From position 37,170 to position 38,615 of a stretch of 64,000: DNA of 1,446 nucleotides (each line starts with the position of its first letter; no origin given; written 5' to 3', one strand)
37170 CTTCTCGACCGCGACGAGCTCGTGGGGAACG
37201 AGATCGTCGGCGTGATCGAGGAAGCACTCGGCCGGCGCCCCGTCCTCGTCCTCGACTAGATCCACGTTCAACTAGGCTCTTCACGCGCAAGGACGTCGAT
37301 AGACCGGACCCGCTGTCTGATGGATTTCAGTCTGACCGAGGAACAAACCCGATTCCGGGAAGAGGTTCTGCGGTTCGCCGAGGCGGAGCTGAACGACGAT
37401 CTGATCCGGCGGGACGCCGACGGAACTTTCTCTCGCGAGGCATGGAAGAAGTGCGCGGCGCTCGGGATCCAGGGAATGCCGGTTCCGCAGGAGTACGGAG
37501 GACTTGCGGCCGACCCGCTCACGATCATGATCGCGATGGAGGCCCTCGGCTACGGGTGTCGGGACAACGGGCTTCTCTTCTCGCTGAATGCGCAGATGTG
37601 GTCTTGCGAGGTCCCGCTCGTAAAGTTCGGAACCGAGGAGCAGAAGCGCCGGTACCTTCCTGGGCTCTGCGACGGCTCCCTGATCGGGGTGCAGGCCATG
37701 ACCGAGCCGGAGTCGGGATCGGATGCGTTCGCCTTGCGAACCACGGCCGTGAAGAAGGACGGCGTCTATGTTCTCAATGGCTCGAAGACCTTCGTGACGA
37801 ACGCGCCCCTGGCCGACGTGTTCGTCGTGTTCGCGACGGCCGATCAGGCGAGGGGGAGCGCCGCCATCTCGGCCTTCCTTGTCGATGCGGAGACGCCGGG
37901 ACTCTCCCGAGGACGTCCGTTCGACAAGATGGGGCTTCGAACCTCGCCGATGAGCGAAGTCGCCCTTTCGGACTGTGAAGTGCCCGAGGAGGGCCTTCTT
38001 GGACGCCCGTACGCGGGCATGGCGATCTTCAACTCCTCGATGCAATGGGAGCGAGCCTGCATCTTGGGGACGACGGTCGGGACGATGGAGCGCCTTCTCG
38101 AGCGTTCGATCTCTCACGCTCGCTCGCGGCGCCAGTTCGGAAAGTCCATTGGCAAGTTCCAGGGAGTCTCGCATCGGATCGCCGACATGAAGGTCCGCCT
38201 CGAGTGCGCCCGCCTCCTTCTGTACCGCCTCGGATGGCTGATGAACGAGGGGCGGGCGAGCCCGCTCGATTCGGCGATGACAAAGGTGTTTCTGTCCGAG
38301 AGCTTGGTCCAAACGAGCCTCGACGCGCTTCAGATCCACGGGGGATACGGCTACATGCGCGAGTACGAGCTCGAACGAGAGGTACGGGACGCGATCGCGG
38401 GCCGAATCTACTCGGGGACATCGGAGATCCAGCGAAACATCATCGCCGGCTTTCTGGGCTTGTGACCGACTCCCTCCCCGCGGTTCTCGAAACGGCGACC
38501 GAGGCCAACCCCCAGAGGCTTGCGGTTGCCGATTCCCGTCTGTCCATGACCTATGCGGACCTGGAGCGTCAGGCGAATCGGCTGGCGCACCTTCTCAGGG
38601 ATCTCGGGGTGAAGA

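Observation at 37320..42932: Compact convergent cluster: dehydrogenase, adenylation enzyme and carrier protein facing a CADD-like diiron oxygenase, two hotdog thioesterases and a methyltransferase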

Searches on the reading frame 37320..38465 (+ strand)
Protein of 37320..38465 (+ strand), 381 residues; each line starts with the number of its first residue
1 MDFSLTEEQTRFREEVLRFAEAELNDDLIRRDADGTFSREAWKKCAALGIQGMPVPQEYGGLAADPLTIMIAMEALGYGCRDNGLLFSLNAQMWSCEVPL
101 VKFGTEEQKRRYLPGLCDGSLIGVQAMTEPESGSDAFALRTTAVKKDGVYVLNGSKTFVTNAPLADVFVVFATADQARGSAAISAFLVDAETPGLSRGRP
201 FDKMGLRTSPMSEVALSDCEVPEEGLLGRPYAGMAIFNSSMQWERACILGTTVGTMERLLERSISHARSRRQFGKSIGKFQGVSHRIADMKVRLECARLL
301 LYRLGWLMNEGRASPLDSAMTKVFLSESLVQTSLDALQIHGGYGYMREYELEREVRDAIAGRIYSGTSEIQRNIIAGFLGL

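Call 7: search_protein_families(library=pfam, proteins=[window:37320-38465:+], max_evalue=0.01)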
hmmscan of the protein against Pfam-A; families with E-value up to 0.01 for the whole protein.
window:37320-38465:+ (381 aa): 5 families
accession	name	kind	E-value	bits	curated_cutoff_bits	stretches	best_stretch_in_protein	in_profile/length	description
PF00441.29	Acyl-CoA_dh_1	-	1.1e-44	152.6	22.4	1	233-376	3-146/150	Acyl-CoA dehydrogenase, C-terminal domain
PF02771.21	Acyl-CoA_dh_N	-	2.1e-29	102.6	22.9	1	6-119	1-112/113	Acyl-CoA dehydrogenase, N-terminal domain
PF02770.24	Acyl-CoA_dh_M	-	9.6e-26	90.2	33.3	1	126-219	3-97/97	Acyl-CoA dehydrogenase, middle domain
PF08028.16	Acyl-CoA_dh_2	-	4.8e-14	53.2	22.7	1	250-368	5-133/134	Acyl-CoA dehydrogenase, C-terminal domain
PF11794.13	HpaB_N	-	5.3e-05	23.4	35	1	134-196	163-226/270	4-hydroxyphenylacetate 3-hydroxylase N terminal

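Call 8: search_protein_families(library=ncbifam, proteins=[window:37320-38465:+], max_evalue=0.01)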
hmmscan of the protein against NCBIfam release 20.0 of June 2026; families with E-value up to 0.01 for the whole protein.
window:37320-38465:+ (381 aa): 22 families
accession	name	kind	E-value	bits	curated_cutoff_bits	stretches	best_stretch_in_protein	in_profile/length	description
NF053553.1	prodigi_MBC_PigA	equivalog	4.7e-135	450.6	500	1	1-381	1-381/381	prodigiosin MBC biosynthesis dehydrogenase PigA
NF045652.1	ProlPCPDhRedW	equivalog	1.4e-127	425.7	650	1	8-381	3-375/376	L-prolyl-[peptidyl-carrier protein] dehydrogenase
NF042972.1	AcrlCoAredClosAcrC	equivalog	6.4e-97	324.6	640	1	1-376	1-373/378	acryloyl-CoA reductase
NF058590.1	AcCoDHFadEBacil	equivalog_domain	1.5e-76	258.2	600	2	5-311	21-323/586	acyl-CoA dehydrogenase FadE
NF045552.1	GlutCoADH_Des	equivalog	2.3e-74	250.9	470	1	1-376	1-376/387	glutaryl-CoA dehydrogenase Acd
NF043006.1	CyhCrbnylCoADH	equivalog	1e-65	222.2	650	1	8-376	7-372/380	cyclohexane-1-carbonyl-CoA dehydrogenase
NF008997.0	PRK12341.1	equivalog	1.2e-63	215.5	537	1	1-371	1-368/382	acyl-CoA dehydrogenase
NF042439.1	SulpropCoADesulf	equivalog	9.1e-61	205.7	600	1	17-377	5-368/379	3-sulfinopropanoyl-CoA desulfinase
NF002885.1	PRK03354.1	equivalog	8.7e-54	183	540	1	1-371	1-365/378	crotonobetainyl-CoA dehydrogenase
TIGR03207.1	cyc_hxne_CoA_dh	equivalog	5.5e-49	166.8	575.35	1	5-376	1-368/372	cyclohexanecarboxyl-CoA dehydrogenase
TIGR03203.1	pimD_small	equivalog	9e-41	140.2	652.7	1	2-351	1-348/378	pimeloyl-CoA dehydrogenase small subunit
NF052270.1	Staph_DH_FadE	equivalog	1e-36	126.5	600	1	103-376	120-390/400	acyl-CoA dehydrogenase FadE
NF049984.1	Rv1679_FadE16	equivalog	1.3e-27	97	600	1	30-370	18-356/371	Rv1679 family acyl-CoA dehydrogenase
NF007000.1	PRK09463.1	subfamily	4.5e-27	94.7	600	1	5-346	43-399/726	acyl-CoA dehydrogenase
TIGR03204.1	pimC_large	equivalog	8.5e-26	90.7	623.85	1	2-312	1-307/395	pimeloyl-CoA dehydrogenase large subunit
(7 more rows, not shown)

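Call 12: find_related_loci(query=window:37320-38465:+, collection=genome_contigs, flank=10000)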
Query window:37320-38465:+ (381 aa) in genome_contigs; peptide patterns used: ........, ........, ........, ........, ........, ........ (x = any residue, [..] = any of these).
599 stretches matched a pattern (row limit reached: there are more); 551 encode a relative of the query (tblastn E <= 1e-3); the best 80 are kept; 80 distinct loci.
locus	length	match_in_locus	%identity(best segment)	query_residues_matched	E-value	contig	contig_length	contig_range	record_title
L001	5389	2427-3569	71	1-381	0e+0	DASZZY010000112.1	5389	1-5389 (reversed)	MAG TPA_asm: Actinomycetota bacterium isolate SMAG_U6658 k141_48655, whole genome shotgun sequence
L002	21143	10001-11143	66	1-381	1e-176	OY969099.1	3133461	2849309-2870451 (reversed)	MAG: uncultured Actinomycetes bacterium isolate MFD01721.bin.1.13 genome assembly, chromosome: 1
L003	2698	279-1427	67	1-381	0e+0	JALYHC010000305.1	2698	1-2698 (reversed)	MAG: Actinomycetota bacterium isolate GDC bin27 SD1469-71_k127_1221897, whole genome shotgun sequence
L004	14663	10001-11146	66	1-381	1e-175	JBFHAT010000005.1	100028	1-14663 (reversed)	MAG: Acidimicrobiia bacterium isolate Mix_sand06.2021.04.Z.22 k141_2654099_length_100028_cov_16.6229, whole genome shotg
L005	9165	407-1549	65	1-381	1e-175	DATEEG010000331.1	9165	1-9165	MAG TPA_asm: Acidimicrobiia bacterium isolate SMAG_U8727 k141_1988638, whole genome shotgun sequence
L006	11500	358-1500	64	1-381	7e-174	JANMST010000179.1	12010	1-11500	MAG: Acidimicrobiia bacterium isolate SOY_29_metabat_354 SOY_29_k141_2043357, whole genome shotgun sequence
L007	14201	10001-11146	65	1-381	3e-173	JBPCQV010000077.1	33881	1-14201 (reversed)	MAG: Acidimicrobiia bacterium isolate TH_ant_mag_217 S1Ck127_5035042_flag_1_multi_7.0000_len_33881, whole genome shotgun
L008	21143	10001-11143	66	1-381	6e-171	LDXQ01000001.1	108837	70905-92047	MAG: Armatimonadetes bacterium CSP1-3 XU14_C0001, whole genome shotgun sequence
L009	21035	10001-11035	70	37-381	5e-169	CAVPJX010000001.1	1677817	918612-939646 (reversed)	MAG: uncultured Actinomycetes bacterium isolate MFD10007.bin.1.62 genome assembly, contig: contig_15745, whole genome sh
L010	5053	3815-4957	65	1-381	2e-172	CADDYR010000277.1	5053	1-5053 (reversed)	Chloroflexi bacterium isolate 3 genome assembly, contig: NODE_13434_length_5053_cov_9.693666, whole genome shotgun seque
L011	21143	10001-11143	63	1-381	7e-168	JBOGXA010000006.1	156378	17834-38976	MAG: Actinomycetota bacterium isolate SD8036_metabat2.bin.39 NODE_23_length_156378_cov_2.928698, whole genome shotgun se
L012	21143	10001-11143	65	1-381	9e-168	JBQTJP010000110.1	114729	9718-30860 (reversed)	MAG: Armatimonadota bacterium isolate SAR42 c_000000170191, whole genome shotgun sequence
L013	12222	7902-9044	66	1-381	2e-177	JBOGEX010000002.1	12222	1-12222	MAG: Acidimicrobiia bacterium isolate M3-S_metawrap_bin.203 k127_3218184, whole genome shotgun sequence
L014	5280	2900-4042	61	1-381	5e-166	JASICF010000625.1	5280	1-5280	MAG: Candidatus Sulfotelmatobacter sp. isolate JOPF380 JOPF_N07C_contig_337398, whole genome shotgun sequence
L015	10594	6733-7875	60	1-381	7e-163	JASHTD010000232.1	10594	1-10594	MAG: Candidatus Sulfotelmatobacter sp. isolate JOPF144 JOPF_N013_contig_66726, whole genome shotgun sequence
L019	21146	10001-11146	56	1-381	6e-149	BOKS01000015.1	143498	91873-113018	MAG: Betaproteobacteria bacterium BroJett026 DNA, sequence15, whole genome shotgun sequence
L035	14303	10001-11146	53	1-381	2e-134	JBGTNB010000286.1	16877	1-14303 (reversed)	MAG: Gemmatimonadaceae bacterium isolate JTS-RE378 k141_9552299, whole genome shotgun sequence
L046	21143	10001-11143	49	1-381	2e-125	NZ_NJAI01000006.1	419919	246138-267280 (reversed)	Xenorhabdus hominickii strain DSM 17903 Xhom_6, whole genome shotgun sequence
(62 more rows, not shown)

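Call 19: search_protein_families(library=ncbifam, proteins=[L019:5206-8169:+, L012:12786-14318:+, L012:8988-10013:+, L012:7996-9093:+, L011:4505-6274:+, L011:6654-8027:+, L005:7865-9094:+, L011:13844-14929:+], max_evalue=0.00001)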
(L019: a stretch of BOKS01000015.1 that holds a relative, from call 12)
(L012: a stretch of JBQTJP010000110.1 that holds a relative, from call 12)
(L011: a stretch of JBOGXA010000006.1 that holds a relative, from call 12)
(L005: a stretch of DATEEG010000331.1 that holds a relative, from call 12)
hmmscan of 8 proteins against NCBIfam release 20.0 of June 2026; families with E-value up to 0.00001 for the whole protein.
L019:5206-8169:+ (988 aa): 0 families

L012:12786-14318:+ (511 aa): 31 families (the best 25 are shown)
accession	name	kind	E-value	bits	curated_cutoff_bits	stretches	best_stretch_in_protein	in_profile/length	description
NF033113.0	halo_ClmS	equivalog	6.7e-61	206.4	900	1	81-438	3-347/570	chloramphenicol-biosynthetic FADH2-dependent halogenase CmlS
NF049967.1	QhpG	equivalog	2.1e-42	145.5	240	1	83-431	1-305/423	flavin-dependent monooxygenase QhpG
TIGR02032.1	GG-red-SF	subfamily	2.5e-38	132.5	158.8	1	82-412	2-297/297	geranylgeranyl reductase family protein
NF038171.1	maturase_LodB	equivalog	2.4e-32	112.4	400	2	82-252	1-172/361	lysine-epsilon-oxidase maturase LodB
NF041385.1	Dggglyphlred_Halo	equivalog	5e-20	71.4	700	1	79-436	3-339/405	digeranylgeranylglycerophospholipid reductase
NF041080.1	DGGGPL_reductase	equivalog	1.2e-19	70.6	580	1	81-248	2-164/447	digeranylgeranylglycerophospholipid reductase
NF038174.1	maturase_GoxB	equivalog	7.4e-19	68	400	1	82-248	2-162/358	glycine oxidase maturase GoxB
NF045655.1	MkRedMenJ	equivalog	1.7e-17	63.4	700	1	79-265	3-184/406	menaquinone reductase MenJ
NF006091.0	PRK08243.1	subfamily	1e-15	57.5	351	1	81-247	3-169/393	4-hydroxybenzoate 3-monooxygenase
TIGR02023.1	BchP-ChlP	subfamily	6e-15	55.1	343.3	0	82-112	2-32/388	geranylgeranyl diphosphate reductase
NF041160.1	DGGPL_Thplmales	equivalog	1.9e-12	46.8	780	1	80-250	3-170/396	digeranylgeranylglycerophospholipid reductase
NF004780.0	PRK06126.1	subfamily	4.6e-12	45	445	0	176-411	124-337/552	hypothetical protein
TIGR02360.1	pbenz_hydroxyl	equivalog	5.4e-12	45.2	538.7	1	81-245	3-167/390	4-hydroxybenzoate 3-monooxygenase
NF004829.0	PRK06183.1-3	subfamily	1.1e-11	44.2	390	1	78-115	6-43/520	bifunctional 3-(3-hydroxy-phenyl)propionate/3-hydroxycinnamic acid hydroxylase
NF004834.1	PRK06185.1-3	subfamily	2.6e-10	39.7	500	1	80-422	7-329/420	FAD-dependent oxidoreductase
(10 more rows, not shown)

L012:8988-10013:+ (342 aa): 1 family
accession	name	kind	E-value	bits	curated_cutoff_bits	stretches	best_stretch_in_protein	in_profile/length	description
TIGR03100.1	hydr1_PEP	hypoth_equivalog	3.8e-07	29.7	168.45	1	47-119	2-77/274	hydrolase 1, exosortase A system-associated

L012:7996-9093:+ (366 aa): 3 families
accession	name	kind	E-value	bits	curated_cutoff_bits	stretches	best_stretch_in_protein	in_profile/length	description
TIGR03101.1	hydr2_PEP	hypoth_equivalog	7.6e-27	94.5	202.75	1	96-339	3-249/266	hydrolase 2, exosortase A system-associated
TIGR03100.1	hydr1_PEP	hypoth_equivalog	2.2e-06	27.2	168.45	1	103-188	12-95/274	hydrolase 1, exosortase A system-associated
NF047920.1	lactonase_UilS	equivalog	9.2e-06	25.6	400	0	141-188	45-92/285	UilS family quorum-quenching N-acyl-homoserine lactonase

L011:4505-6274:+ (590 aa): 19 families
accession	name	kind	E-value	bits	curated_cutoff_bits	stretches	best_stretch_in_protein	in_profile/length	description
TIGR03018.1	pepcterm_TyrKin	hypoth_equivalog_domain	2.8e-35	121.5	230.65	1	348-541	2-195/207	XrtA-associated tyrosine autokinase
TIGR01007.1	eps_fam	subfamily_domain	4.4e-31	108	108.05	1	364-557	6-190/204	polysaccharide biosynthesis tyrosine autokinase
NF007350.0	PRK09841.1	equivalog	2e-29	102.2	1248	1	348-561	502-707/726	tyrosine-protein kinase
TIGR03029.1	EpsG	equivalog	4.3e-26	91.7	313.8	1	348-555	74-273/274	chain length determinant protein tyrosine kinase EpsG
TIGR01005.1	eps_transp_fam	subfamily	1.1e-25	89.9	411.7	1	347-555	516-716/754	exopolysaccharide transport protein family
NF008568.0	PRK11519.1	equivalog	5.5e-25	87.7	1068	1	377-558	522-699/720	tyrosine-protein kinase Wzc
TIGR01969.1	minD_arch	subfamily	8.7e-12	44.7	201.75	1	383-555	2-168/251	cell division ATPase MinD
TIGR01968.1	minD_bact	equivalog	5.8e-09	35.7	212.9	1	383-531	3-147/261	septum site-determining protein MinD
TIGR01006.1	polys_exp_MPA1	subfamily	1.1e-07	31.6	296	0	93-181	46-141/226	CspC family polysaccharide chain length determinant protein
TIGR01287.1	nifH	equivalog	1.2e-07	31.4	394.35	1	392-472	10-90/275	nitrogenase iron protein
NF033200.1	F430_CfbC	exception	1.3e-07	31.2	402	1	392-469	10-85/260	Ni-sirohydrochlorin a,c-diamide reductive cyclase ATP-dependent reductase subunit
TIGR03017.1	EpsF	equivalog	7.8e-07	28.2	422.75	0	290-335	398-443/444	chain length determinant protein EpsF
NF041546.1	ParA_partition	equivalog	1.4e-06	28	180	0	388-419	6-37/203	ParA family partition ATPase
NF009701.0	PRK13230.1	subfamily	1.4e-06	27.6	350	1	391-456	10-75/291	nitrogenase reductase-like protein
TIGR03371.1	cellulose_yhjQ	equivalog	1.7e-06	27.7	157.85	1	383-536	3-155/246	cellulose biosynthesis protein BcsQ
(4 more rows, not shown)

L011:6654-8027:+ (458 aa): 7 families
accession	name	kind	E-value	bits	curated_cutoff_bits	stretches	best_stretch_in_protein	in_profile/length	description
TIGR03026.1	NDP-sugDHase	subfamily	2.1e-122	408.9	189.8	1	40-445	2-413/413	nucleotide sugar dehydrogenase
NF040825.1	UDPMaNacDH_Arch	equivalog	2.3e-82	277.1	750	1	40-435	2-387/418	UDP-N-acetyl-D-mannosamine dehydrogenase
NF008286.0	PRK11064.1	equivalog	1.5e-74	251.1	459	1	39-429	4-400/420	UDP-N-acetyl-D-mannosamine dehydrogenase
NF011729.0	PRK15182.1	equivalog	4.6e-59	200.3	592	1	40-408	8-374/425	Vi polysaccharide biosynthesis UDP-N-acetylglucosamine C-6 dehydrogenase TviB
NF041297.1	UDPGDh_AglM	equivalog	4.4e-48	164.3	670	1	41-430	3-398/429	UDP-glucose 6-dehydrogenase AglM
NF047673.2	TeichurnBiosyTuaD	equivalog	3.1e-44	151.8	700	1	41-449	4-416/439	UDP-glucose 6-dehydrogenase TuaD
NF011631.0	PRK15057.1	equivalog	3.4e-07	29.7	757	1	41-303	3-260/388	UDP-glucose 6-dehydrogenase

L005:7865-9094:+ (410 aa): 0 families

L011:13844-14929:+ (362 aa): 0 families

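Call 20: search_protein_families(library=pfam, proteins=[L019:5206-8169:+, L012:12786-14318:+, L012:8988-10013:+, L012:7996-9093:+, L011:4505-6274:+, L011:6654-8027:+, L005:7865-9094:+, L011:13844-14929:+], max_evalue=0.001)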
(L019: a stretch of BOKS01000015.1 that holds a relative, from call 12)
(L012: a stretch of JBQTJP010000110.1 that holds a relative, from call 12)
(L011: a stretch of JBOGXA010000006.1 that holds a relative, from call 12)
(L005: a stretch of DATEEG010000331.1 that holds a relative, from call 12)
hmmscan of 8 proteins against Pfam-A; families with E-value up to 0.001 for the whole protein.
L019:5206-8169:+ (988 aa): 0 families

L012:12786-14318:+ (511 aa): 9 families
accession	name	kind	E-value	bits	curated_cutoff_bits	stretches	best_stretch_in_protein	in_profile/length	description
PF04820.20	Trp_halogenase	-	6.4e-30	104.8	21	2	172-453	151-391/458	Tryptophan halogenase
PF01494.25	FAD_binding_3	-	5.3e-22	78.9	22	1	81-412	2-318/349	FAD binding domain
PF01266.30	DAO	-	6.6e-09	36.2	27.9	1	82-115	1-34/353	FAD dependent oxidoreductase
PF12831.13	FAD_oxidored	-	7.4e-09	35.8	27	1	82-244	1-151/416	FAD dependent oxidoreductase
PF05834.18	Lycopene_cycl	-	3.2e-07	30.2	23.4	1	82-249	1-152/380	Lycopene cyclase protein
PF13450.12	NAD_binding_8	-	1.9e-06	28.5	21.9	1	85-115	1-31/68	NAD(P)-binding Rossmann-like domain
PF07992.20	Pyr_redox_2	-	2.1e-06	27.8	26.1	1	82-243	2-113/291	Pyridine nucleotide-disulphide oxidoreductase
PF00890.30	FAD_binding_2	-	1.4e-05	25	20.4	1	82-113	1-32/414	FAD binding domain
PF03486.20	HI0933_like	-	2.8e-05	24.1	50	1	82-114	2-34/244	HI0933-like protein Rossmann domain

L012:8988-10013:+ (342 aa): 2 families
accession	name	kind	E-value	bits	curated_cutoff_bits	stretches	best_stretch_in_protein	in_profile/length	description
PF12146.15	Hydrolase_4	-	4.1e-05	23.4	27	1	75-286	7-204/239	Serine aminopeptidase, S33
PF20408.4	Abhydrolase_11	-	0.00079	19.7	27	0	84-194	16-116/193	Alpha/beta hydrolase domain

L012:7996-9093:+ (366 aa): 2 families
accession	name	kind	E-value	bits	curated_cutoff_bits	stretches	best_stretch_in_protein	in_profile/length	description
PF12146.15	Hydrolase_4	-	6.5e-09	35.9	27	1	140-237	23-122/239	Serine aminopeptidase, S33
PF02129.25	Peptidase_S15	-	0.00019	21.7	23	1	114-202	15-98/262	X-Pro dipeptidyl-peptidase (S15 family)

L011:4505-6274:+ (590 aa): 5 families
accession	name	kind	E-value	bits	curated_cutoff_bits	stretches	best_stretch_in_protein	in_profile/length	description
PF01656.29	CbiA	-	2.8e-08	34.2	25.4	1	384-560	1-86/125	CobQ/CobB/MinD/ParA nucleotide binding domain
PF13614.12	AAA_31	-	3.7e-08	34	27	1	383-526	3-148/177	AAA domain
PF10609.15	ParA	-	2.9e-07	30.6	27.1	1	383-553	5-171/246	NUBPL iron-transfer P-loop NTPase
PF00142.24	Fer4_NifH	-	4.9e-06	26.7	25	1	392-444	10-62/271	4Fe-4S iron sulfur cluster binding proteins, NifH/frxC family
PF09140.17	MipZ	-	0.00047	20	20.7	0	384-430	3-49/262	ATPase MipZ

L011:6654-8027:+ (458 aa): 5 families
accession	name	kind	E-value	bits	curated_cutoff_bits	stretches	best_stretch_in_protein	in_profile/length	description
PF03721.20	UDPG_MGDP_dh_N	-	4.8e-42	144.1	27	1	40-215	2-181/187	UDP-glucose/GDP-mannose dehydrogenase family, NAD binding domain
PF00984.24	UDPG_MGDP_dh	-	1.3e-31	109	25.4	1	235-327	1-93/94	UDP-glucose/GDP-mannose dehydrogenase family, central domain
PF03720.21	UDPG_MGDP_dh_C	-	4.5e-20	72.4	30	1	355-447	2-101/103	UDP-glucose/GDP-mannose dehydrogenase family, UDP binding domain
PF03446.21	NAD_binding_2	-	5.6e-07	30.1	21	1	41-169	2-107/161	NAD binding domain of 6-phosphogluconate dehydrogenase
PF02737.24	3HCDH_N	-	0.0005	20.5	22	1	41-120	2-86/180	3-hydroxyacyl-CoA dehydrogenase, NAD binding domain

L005:7865-9094:+ (410 aa): 3 families
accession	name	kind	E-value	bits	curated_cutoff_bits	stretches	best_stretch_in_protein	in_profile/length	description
PF13527.13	Acetyltransf_9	-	1.7e-10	41.4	25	1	99-230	2-125/127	Acetyltransferase (GNAT) domain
PF00583.31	Acetyltransf_1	-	1.6e-06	28.8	20.7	1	138-224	28-111/116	Acetyltransferase (GNAT) family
PF13508.13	Acetyltransf_7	-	0.00014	22.6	27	1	143-228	3-81/84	Acetyltransferase (GNAT) domain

L011:13844-14929:+ (362 aa): 2 families
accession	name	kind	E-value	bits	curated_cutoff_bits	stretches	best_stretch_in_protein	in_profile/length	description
PF13469.12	Sulfotransfer_3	-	1.8e-25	90.9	27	1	46-251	1-213/216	Sulfotransferase family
PF00685.33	Sulfotransfer_1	-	2.1e-10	40.9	22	1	48-315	4-255/255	Sulfotransferase domain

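Call 22: find_encoding_contigs(protein=window:37320-38465:+, flank=10000, max_places=6)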
Protein window:37320-38465:+ (381 aa): no gene with exactly this product is on record in the collection.
